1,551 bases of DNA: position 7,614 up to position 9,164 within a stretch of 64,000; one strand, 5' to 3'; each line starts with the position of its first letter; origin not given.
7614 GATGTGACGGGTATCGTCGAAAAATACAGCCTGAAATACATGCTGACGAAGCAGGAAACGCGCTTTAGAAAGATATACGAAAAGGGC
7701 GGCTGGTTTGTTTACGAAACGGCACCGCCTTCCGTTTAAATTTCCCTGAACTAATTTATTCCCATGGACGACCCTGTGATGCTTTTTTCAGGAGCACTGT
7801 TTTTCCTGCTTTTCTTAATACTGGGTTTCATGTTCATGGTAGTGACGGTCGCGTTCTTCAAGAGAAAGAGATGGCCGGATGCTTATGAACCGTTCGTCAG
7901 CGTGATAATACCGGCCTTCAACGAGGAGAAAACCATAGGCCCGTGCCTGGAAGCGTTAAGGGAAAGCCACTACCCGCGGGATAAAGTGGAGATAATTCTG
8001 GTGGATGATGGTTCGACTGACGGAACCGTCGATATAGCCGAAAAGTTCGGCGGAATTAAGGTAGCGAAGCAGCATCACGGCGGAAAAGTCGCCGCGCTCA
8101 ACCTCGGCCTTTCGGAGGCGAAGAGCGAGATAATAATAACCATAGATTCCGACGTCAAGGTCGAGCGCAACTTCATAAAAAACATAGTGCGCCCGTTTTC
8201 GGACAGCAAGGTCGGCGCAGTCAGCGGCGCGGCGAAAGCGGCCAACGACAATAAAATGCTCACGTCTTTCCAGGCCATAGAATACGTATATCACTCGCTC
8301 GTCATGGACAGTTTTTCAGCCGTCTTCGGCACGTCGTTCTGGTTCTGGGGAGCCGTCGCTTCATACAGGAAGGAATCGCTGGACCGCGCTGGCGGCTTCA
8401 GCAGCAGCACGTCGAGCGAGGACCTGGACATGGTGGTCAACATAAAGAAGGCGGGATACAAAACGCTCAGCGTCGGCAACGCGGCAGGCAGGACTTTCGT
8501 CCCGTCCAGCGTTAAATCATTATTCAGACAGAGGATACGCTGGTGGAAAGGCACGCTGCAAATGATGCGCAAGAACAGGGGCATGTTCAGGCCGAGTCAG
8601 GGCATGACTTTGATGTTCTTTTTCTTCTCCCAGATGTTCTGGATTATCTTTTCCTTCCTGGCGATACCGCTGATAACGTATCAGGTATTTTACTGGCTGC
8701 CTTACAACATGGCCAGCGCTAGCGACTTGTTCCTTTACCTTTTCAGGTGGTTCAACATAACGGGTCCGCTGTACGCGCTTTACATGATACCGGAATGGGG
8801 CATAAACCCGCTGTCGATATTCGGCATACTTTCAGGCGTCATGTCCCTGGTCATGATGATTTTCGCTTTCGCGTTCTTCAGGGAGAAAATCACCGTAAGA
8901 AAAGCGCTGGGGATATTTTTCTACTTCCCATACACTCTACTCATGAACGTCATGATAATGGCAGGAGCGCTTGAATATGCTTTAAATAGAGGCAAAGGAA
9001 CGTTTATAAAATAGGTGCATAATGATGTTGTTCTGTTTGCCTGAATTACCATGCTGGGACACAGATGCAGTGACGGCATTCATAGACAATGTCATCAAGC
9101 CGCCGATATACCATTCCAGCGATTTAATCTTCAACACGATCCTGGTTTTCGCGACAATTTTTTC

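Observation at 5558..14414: Dol-P-sugar dependent GT-C glycosylation island directly adjacent to the S-layer gene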

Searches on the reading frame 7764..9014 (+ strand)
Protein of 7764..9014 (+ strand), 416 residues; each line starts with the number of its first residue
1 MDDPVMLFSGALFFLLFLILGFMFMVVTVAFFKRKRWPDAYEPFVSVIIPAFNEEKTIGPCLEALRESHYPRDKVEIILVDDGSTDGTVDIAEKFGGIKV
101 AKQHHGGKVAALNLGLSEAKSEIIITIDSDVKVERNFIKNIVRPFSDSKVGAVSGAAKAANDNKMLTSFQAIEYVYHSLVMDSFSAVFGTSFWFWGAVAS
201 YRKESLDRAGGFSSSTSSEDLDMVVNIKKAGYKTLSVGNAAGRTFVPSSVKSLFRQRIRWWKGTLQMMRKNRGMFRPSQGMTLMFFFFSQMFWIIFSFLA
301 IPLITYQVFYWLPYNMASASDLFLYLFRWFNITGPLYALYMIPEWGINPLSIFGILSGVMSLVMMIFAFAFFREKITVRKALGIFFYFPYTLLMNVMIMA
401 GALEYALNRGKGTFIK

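Call 3: search_protein_families(library=pfam, proteins=[window:7764-9014:+], max_evalue=0.01)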
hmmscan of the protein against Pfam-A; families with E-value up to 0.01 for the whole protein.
window:7764-9014:+ (416 aa): 6 families
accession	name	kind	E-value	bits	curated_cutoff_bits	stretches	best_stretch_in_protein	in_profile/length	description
PF00535.33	Glycos_transf_2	-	5.1e-32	111.6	23.3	1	46-170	1-128/168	Glycosyl transferase family 2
PF13641.12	Glyco_tranf_2_3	-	1.6e-30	107.3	27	1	45-262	3-229/230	Glycosyltransferase like family 2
PF13632.12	Glyco_trans_2_3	-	1.5e-21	77.6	27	1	123-312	1-186/198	Glycosyl transferase family group 2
PF13506.12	Glyco_transf_21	-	7.9e-17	61.7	21.7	1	102-261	12-173/174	Glycosyl transferase family 21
PF03142.21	Chitin_synth_2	-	6.1e-10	38.8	27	1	114-209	195-292/527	Chitin synthase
PF10111.15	Glyco_tranf_2_2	-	1.4e-06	28.4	27.3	1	46-229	1-201/276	Glycosyltransferase like family 2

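Call 5: search_protein_families(library=ncbifam, proteins=[window:7764-9014:+], max_evalue=0.01)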
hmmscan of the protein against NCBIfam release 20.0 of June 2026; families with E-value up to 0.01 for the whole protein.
window:7764-9014:+ (416 aa): 29 families (the best 25 are shown)
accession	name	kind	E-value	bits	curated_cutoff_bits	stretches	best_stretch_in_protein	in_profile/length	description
TIGR03937.1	PgaC_IcaA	equivalog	1.8e-42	145.7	422.3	1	33-312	32-318/407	poly-beta-1,6-N-acetyl-D-glucosamine synthase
TIGR03111.1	glyc2_xrt_Gpos1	hypoth_equivalog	5.3e-29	101.3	363.95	1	19-270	26-292/439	TIGR03111 family XrtG-associated glycosyltransferase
TIGR03965.1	mycofact_glyco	equivalog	5.4e-27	94.8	280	1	40-239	72-275/467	mycofactocin biosynthesis glycosyltransferase MftF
NF041875.1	EPS_EpsD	equivalog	1.5e-23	83.7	370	1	45-240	1-202/325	exopolysaccharide biosynthesis glycosyltransferase EpsD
TIGR04242.1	nodulat_NodC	equivalog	3.4e-23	82.3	550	1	35-265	40-285/395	chitooligosaccharide synthase NodC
TIGR03030.1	CelA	equivalog_domain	2.8e-21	75.2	699.1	1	6-326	93-442/714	UDP-forming cellulose synthase catalytic subunit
TIGR04283.1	glyco_like_mftF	equivalog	8.6e-20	71.3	182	1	45-231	1-173/221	TIGR04283 family arsenosugar biosynthesis glycosyltransferase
NF008558.0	PRK11498.1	equivalog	2.1e-19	69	992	1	13-281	242-518/872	UDP-forming cellulose synthase catalytic subunit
TIGR03472.1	HpnI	equivalog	2.9e-17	62.5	310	1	25-264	23-272/373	bacteriohopanetetrol glucosamine biosynthesis glycosyltransferase HpnI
TIGR04182.1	glyco_TIGR04182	equivalog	1.7e-14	53.9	325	1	45-191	2-140/293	S-layer glycoprotein N-glycosyltransferase AglJ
NF007482.0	PRK10073.1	equivalog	5.1e-14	52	423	1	43-141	6-106/334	glycosyltransferase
NF010496.0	PRK13915.1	equivalog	8.2e-14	51.4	262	1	44-153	32-151/307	glucosyl-3-phosphoglycerate synthase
TIGR03469.1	HpnB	hypoth_equivalog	8.9e-13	48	379.25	1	38-158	40-173/386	hopene-associated glycosyltransferase HpnB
NF038299.1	EPS_HpsN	equivalog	1.9e-11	43.5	425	1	43-157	1-119/317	hormogonium polysaccharide biosynthesis glycosyltransferase HpsN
NF041865.1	EpsU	equivalog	6.4e-11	41.9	700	1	44-270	40-271/394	exopolysaccharide biosynthesis GT2 family glycosyltransferase EpsU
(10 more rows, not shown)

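Call 39: search_solved_structures(query=window:7764-9011:+, max_evalue=0.001, show_alignments=1)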
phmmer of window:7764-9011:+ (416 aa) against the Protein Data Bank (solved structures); distinct sequences matched with E-value up to 0.001: 32.
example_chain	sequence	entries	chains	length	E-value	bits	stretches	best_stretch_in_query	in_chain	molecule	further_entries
6yv7_A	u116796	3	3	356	9.3e-23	84.3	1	38-241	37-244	Glycosyl transferase, family 2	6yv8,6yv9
6yv7_B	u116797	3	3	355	9.4e-23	84.3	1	38-241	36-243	Glycosyl transferase, family 2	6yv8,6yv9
5ej1_A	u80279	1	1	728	1.2e-17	67.5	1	188-331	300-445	Putative cellulose synthase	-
4p00_A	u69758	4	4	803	2e-17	66.8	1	188-330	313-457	Cellulose Synthase A subunit | Cellulose Synthase subunit A | Putative cellulose synthase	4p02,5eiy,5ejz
4hg6_A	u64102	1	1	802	2.1e-17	66.7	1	188-330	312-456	Cellulose Synthase Subunit A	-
6p61_A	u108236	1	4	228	1.5e-16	63.9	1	42-140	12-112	Glycosyltransferase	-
9b8v_E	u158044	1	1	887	1.1e-15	61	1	2-300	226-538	Cellulose synthase catalytic subunit [UDP-forming]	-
7lby_A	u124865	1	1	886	1.2e-15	61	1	2-300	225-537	Cellulose synthase catalytic subunit [UDP-forming]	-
9fmv_A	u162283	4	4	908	1.2e-15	60.9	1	2-300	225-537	Cellulose synthase catalytic subunit [UDP-forming]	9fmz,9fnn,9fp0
5hea_A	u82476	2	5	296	1.7e-11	47.2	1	44-148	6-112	Putative glycosyltransferase (GalT1)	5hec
5tze_C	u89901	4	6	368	3e-11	46.4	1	46-142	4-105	Glycosyl transferase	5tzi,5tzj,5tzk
5tz8_A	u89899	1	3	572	5e-11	45.7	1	46-142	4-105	Glycosyl transferase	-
2z87_A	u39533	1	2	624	1.7e-09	40.7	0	42-136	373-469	Chondroitin synthase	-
2z86_A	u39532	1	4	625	1.7e-09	40.7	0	42-136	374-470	Chondroitin synthase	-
9omm_A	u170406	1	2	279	4.6e-09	39.3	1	45-155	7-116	Glycosyltransferase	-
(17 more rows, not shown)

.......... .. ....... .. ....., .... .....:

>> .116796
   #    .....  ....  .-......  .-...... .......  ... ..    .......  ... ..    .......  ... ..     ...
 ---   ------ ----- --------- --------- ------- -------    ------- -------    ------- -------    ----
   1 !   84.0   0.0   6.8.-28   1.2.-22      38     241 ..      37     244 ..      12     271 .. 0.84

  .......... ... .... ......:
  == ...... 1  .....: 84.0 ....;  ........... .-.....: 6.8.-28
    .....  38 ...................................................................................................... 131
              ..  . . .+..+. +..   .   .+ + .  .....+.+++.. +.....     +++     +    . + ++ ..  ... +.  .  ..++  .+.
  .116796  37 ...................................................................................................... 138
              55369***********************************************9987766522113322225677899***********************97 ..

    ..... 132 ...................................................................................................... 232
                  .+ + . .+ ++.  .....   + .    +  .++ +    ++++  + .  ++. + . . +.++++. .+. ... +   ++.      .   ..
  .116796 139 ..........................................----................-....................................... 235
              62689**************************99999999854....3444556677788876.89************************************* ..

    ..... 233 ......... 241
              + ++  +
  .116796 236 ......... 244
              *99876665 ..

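Call 57: find_homologous_proteins(query=window:7764-9011:+, max_evalue=1e-10)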
Query window:7764-9011:+ (416 aa): 1188 proteins with E <= 1e-10 among 8000 candidates; the best 120 are listed.
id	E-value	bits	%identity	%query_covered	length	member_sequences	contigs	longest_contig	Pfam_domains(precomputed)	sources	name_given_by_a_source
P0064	6.2e-275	930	100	100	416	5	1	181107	PF13632.13,PF10111.15,PF13506.14,PF13641.13,PF03142.22,PF00535.33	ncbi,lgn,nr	ncbi:MAG: glycosyltransferase [Candidatus Aenigmarchaeota archaeon]|nr:glycosyltransferase [Candidat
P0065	1.1e-194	665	67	100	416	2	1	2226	PF13632.13,PF10111.15,PF13506.14,PF13641.13,PF03142.22,PF00535.33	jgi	jgi:cellulose synthase/poly-beta-1,6-N-acetylglucosamine synthase-like glycosyltransferase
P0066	2.4e-194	664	67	100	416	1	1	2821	PF13632.13,PF10111.15,PF13506.14,PF13641.13,PF03142.22,PF01644.24,PF00535.33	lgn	-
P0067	1.7e-172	592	60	100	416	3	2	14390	PF13632.13,PF10111.15,PF13506.14,PF13641.13,PF03142.22,PF01644.24,PF00535.33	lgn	-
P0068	2.0e-172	592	60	100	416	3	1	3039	PF13632.13,PF10111.15,PF13506.14,PF13641.13,PF03142.22,PF01644.24,PF00535.33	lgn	-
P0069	1.3e-169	583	59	100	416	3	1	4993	PF13632.13,PF10111.15,PF13506.14,PF13641.13,PF03142.22,PF01644.24,PF00535.33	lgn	-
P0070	3.6e-169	581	59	100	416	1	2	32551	PF13632.13,PF10111.15,PF13506.14,PF13641.13,PF03142.22,PF01644.24,PF00535.33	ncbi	-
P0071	2.0e-167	576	58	100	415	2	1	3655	PF13632.13,PF10111.15,PF13506.14,PF13641.13,PF03142.22,PF01644.24,PF00535.33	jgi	jgi:cellulose synthase/poly-beta-1,6-N-acetylglucosamine synthase-like glycosyltransferase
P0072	2.5e-166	572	58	100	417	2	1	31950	PF13632.13,PF10111.15,PF13506.14,PF13641.13,PF03142.22,PF01644.24,PF00535.33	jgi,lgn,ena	-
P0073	4.1e-165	568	59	100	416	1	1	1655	PF13632.13,PF10111.15,PF13506.14,PF13641.13,PF03142.22,PF00535.33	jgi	jgi:cellulose synthase/poly-beta-1,6-N-acetylglucosamine synthase-like glycosyltransferase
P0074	1.9e-164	566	58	100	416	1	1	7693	PF13632.13,PF10111.15,PF13506.14,PF13641.13,PF03142.22,PF00535.33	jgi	jgi:cellulose synthase/poly-beta-1,6-N-acetylglucosamine synthase-like glycosyltransferase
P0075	3.1e-161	555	57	100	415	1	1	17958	PF13632.13,PF10111.15,PF13506.14,PF13641.13,PF03142.22,PF01644.24,PF00535.33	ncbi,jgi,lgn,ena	-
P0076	3.2e-161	555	57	100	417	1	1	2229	PF13632.13,PF10111.15,PF13506.14,PF13641.13,PF03142.22,PF01644.24,PF00535.33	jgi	jgi:biofilm PGA synthesis N-glycosyltransferase PgaC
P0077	2.1e-159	549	56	100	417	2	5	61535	PF13632.13,PF10111.15,PF13506.14,PF13641.13,PF03142.22,PF01644.24,PF00535.33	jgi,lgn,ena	jgi:cellulose synthase/poly-beta-1,6-N-acetylglucosamine synthase-like glycosyltransferase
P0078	6.4e-158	544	57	100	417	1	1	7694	PF13632.13,PF10111.15,PF13506.14,PF13641.13,PF03142.22,PF00535.33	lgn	-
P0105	7.0e-121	422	48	96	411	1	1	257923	PF13632.13,PF10111.15,PF13506.14,PF13641.13,PF03142.22,PF01644.24,PF00535.33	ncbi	-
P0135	1.1e-118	415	46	94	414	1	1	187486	PF13632.13,PF10111.15,PF13506.14,PF13641.13,PF03142.22,PF00535.33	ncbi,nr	ncbi:glycosyltransferase family 2 protein [Candidatus Woesearchaeota archaeon]|nr:glycosyltransferas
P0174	2.1e-116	408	43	92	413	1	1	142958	PF13632.13,PF10111.15,PF13506.14,PF13641.13,PF03142.22,PF01644.24,PF00535.33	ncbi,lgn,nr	ncbi:glycosyltransferase [Candidatus Woesearchaeota archaeon]|nr:glycosyltransferase [Candidatus Woe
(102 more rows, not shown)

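Call 58: find_encoding_contigs(protein=P0135, flank=8000, max_places=1)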
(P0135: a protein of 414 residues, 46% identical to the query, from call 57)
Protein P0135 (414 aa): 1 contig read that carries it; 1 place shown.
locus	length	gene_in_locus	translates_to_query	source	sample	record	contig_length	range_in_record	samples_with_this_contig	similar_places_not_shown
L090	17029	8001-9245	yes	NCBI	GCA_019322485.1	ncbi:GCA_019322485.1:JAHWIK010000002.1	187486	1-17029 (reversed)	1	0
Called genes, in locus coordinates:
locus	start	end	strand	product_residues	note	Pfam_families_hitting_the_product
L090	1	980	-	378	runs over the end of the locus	PF00108:Thiolase_N, PF22691:Thiolase_C_1, PF02803:Thiolase_C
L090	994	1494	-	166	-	PF07977:FabA, PF22818:ApeI-like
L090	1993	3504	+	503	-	PF00289:Biotin_carb_N, PF08443:RimK (faint), PF02222:ATP-grasp, PF02786:CPSase_L_D2, PF07478:Dala_Dala_lig_C, PF02785:Biotin_carb_C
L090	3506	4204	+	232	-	PF03099:BPL_LplA_LipB, PF02237:BPL_C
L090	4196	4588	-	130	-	PF13279:4HBT_2, PF03061:4HBT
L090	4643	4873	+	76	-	-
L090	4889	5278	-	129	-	PF00358:PTS_EIIA_1 (faint), PF25984:BSH_YknX (faint), PF25973:BSH_CzcB (faint), PF05896:NQRA_N (faint), PF25919:BSH_CusB (faint), PF00364:Biotin_lipoyl, PF25917:BSH_RND (weak), PF25997:BSH_YhbJ (weak)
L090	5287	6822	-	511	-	PF01039:Carboxyl_trans, PF03255:ACCA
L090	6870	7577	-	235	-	PF00154:RecA_N, PF03796:DnaB_C (faint), PF06745:ATPase, PF08423:Rad51, PF13481:AAA_25, PF01637:ATPase_2 (weak)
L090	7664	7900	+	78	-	PF13828:DUF4190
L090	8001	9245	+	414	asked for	PF13506:Glyco_transf_21, PF03142:Chitin_synth_2 (faint), PF00535:Glycos_transf_2, PF10111:Glyco_tranf_2_2, PF13641:Glyco_tranf_2_3, PF13632:Glyco_trans_2_3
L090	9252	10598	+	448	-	PF13506:Glyco_transf_21, PF13641:Glyco_tranf_2_3, PF00535:Glycos_transf_2, PF13632:Glyco_trans_2_3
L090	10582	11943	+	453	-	PF03901:Glyco_transf_22 (faint), PF13231:PMT_2 (weak)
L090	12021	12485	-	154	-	PF12844:HTH_19 (weak), PF01381:HTH_3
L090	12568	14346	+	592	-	PF00009:GTP_EFTU, PF01926:MMR_HSR1 (weak), PF03144:GTP_EFTU_D2 (faint), PF11987:IF-2, PF14578:GTP_EFTU_D4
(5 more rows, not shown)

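Call 59: find_encoding_contigs(protein=P0174, flank=8000, max_places=1)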
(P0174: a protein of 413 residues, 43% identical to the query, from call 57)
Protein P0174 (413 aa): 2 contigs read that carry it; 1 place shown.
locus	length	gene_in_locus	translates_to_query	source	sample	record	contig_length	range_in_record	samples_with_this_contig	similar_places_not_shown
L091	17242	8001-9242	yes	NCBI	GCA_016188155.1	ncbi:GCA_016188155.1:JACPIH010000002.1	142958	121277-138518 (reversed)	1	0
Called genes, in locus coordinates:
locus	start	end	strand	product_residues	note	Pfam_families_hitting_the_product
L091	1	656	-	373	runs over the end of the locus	PF04768:NAT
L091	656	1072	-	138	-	-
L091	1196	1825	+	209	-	-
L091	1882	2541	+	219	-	PF00535:Glycos_transf_2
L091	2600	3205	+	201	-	PF27325:MJ0538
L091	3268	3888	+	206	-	PF04079:SMC_ScpB, PF22665:WHD_DUF6293 (faint)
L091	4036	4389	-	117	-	-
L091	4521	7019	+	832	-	PF00521:DNA_topoisoIV, PF03989:DNA_gyraseA_C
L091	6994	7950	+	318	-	PF01170:UPF0020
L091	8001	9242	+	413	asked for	PF13506:Glyco_transf_21, PF00535:Glycos_transf_2, PF01644:Chitin_synth_1 (faint), PF10111:Glyco_tranf_2_2 (weak), PF13641:Glyco_tranf_2_3, PF03142:Chitin_synth_2, PF13632:Glyco_trans_2_3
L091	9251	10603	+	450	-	PF13506:Glyco_transf_21, PF13641:Glyco_tranf_2_3, PF00535:Glycos_transf_2, PF13632:Glyco_trans_2_3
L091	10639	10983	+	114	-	PF13828:DUF4190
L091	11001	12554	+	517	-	PF13231:PMT_2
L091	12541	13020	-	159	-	PF13560:HTH_31 (faint), PF01381:HTH_3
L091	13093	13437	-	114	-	PF27854:Heavy_Cys_CGP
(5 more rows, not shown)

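Call 60: find_encoding_contigs(protein=P0105, flank=8000, max_places=1)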
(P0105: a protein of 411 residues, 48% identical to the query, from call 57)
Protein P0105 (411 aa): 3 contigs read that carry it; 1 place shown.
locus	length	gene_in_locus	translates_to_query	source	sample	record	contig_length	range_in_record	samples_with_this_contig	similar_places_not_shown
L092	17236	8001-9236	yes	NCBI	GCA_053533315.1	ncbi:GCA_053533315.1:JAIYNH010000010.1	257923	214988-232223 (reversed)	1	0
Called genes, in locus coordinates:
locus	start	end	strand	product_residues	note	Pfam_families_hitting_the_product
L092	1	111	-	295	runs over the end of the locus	PF17125:Methyltr_RsmF_N, PF01728:FtsJ (weak), PF01189:Methyltr_RsmB-F, PF13847:Methyltransf_31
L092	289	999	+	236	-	-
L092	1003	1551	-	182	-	PF01269:Fibrillarin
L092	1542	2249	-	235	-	PF01798:Nop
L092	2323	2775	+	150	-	PF26602:HVO_2718_N, PF24250:HVO_2718 (faint), PF12844:HTH_19 (weak), PF13560:HTH_31 (weak), PF01381:HTH_3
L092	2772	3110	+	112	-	-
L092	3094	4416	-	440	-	PF03901:Glyco_transf_22, PF13231:PMT_2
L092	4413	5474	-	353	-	-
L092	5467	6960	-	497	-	PF13231:PMT_2 (weak)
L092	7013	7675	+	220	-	PF00154:RecA_N, PF03796:DnaB_C (faint), PF06745:ATPase, PF08423:Rad51, PF01637:ATPase_2 (weak), PF13481:AAA_25 (weak), PF13479:AAA_24 (weak), PF05707:Zot (weak), +1 more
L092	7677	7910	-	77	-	PF13828:DUF4190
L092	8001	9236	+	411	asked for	PF13506:Glyco_transf_21, PF03142:Chitin_synth_2 (faint), PF00535:Glycos_transf_2, PF10111:Glyco_tranf_2_2, PF13641:Glyco_tranf_2_3, PF01644:Chitin_synth_1 (faint), PF13632:Glyco_trans_2_3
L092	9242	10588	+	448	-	PF13506:Glyco_transf_21, PF00535:Glycos_transf_2, PF13641:Glyco_tranf_2_3, PF13632:Glyco_trans_2_3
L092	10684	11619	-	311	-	PF01699:Na_Ca_ex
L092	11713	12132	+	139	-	-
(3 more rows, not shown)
